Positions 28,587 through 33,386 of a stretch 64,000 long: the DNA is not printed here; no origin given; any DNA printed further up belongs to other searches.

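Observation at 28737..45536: A 5599-aa surface giant combining three phage tail-collar domains, a novel WNGTxW six-blade repeat, beta-helix super-repeats and a DUF2341/LamG end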

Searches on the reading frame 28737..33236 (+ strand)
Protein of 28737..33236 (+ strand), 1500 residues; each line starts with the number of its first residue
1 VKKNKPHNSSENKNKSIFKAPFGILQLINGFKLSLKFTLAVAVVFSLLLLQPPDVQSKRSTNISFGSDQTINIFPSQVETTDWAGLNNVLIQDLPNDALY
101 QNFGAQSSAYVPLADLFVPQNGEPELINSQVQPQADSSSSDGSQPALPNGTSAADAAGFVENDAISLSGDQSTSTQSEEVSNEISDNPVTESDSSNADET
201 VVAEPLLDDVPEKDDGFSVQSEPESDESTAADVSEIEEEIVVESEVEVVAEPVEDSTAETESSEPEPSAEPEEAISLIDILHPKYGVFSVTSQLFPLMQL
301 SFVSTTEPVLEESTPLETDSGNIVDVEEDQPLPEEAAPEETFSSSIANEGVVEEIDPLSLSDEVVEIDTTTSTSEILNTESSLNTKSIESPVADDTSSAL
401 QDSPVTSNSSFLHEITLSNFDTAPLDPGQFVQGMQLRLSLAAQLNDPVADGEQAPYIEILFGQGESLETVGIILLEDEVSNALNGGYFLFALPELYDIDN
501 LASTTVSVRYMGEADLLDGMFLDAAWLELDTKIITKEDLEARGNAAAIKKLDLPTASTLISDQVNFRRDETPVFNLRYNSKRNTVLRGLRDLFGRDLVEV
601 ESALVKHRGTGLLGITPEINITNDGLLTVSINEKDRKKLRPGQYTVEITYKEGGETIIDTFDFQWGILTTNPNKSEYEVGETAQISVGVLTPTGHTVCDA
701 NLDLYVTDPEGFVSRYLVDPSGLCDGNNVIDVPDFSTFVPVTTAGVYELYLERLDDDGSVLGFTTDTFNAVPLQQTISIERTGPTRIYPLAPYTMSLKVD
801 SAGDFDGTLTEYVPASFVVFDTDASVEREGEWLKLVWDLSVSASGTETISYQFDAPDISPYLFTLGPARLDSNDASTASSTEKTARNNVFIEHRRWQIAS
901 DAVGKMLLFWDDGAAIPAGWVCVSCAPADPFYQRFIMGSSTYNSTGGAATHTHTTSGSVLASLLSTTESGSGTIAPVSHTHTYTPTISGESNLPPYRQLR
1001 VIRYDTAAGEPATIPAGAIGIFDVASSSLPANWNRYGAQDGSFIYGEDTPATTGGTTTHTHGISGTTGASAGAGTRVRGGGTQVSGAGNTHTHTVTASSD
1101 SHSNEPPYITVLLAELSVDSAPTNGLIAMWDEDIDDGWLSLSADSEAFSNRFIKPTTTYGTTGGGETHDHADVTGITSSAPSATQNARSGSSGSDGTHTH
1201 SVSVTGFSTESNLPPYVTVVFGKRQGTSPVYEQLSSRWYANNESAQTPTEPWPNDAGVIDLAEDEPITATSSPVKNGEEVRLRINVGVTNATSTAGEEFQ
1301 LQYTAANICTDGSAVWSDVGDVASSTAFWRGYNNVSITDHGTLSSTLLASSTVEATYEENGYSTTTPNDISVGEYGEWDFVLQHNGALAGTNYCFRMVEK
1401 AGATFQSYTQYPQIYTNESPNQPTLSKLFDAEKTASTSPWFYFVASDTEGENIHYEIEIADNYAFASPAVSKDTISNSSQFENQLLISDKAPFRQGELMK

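Call 4: search_protein_families(library=pfam, proteins=[window:28737-33236:+], max_evalue=0.01)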
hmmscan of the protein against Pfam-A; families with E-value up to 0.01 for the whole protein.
window:28737-33236:+ (1500 aa): 0 families

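Call 26: search_protein_families(library=ncbifam, proteins=[window:28737-33236:+], max_evalue=0.1)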
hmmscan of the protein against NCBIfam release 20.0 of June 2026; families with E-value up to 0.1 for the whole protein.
window:28737-33236:+ (1500 aa): 0 families
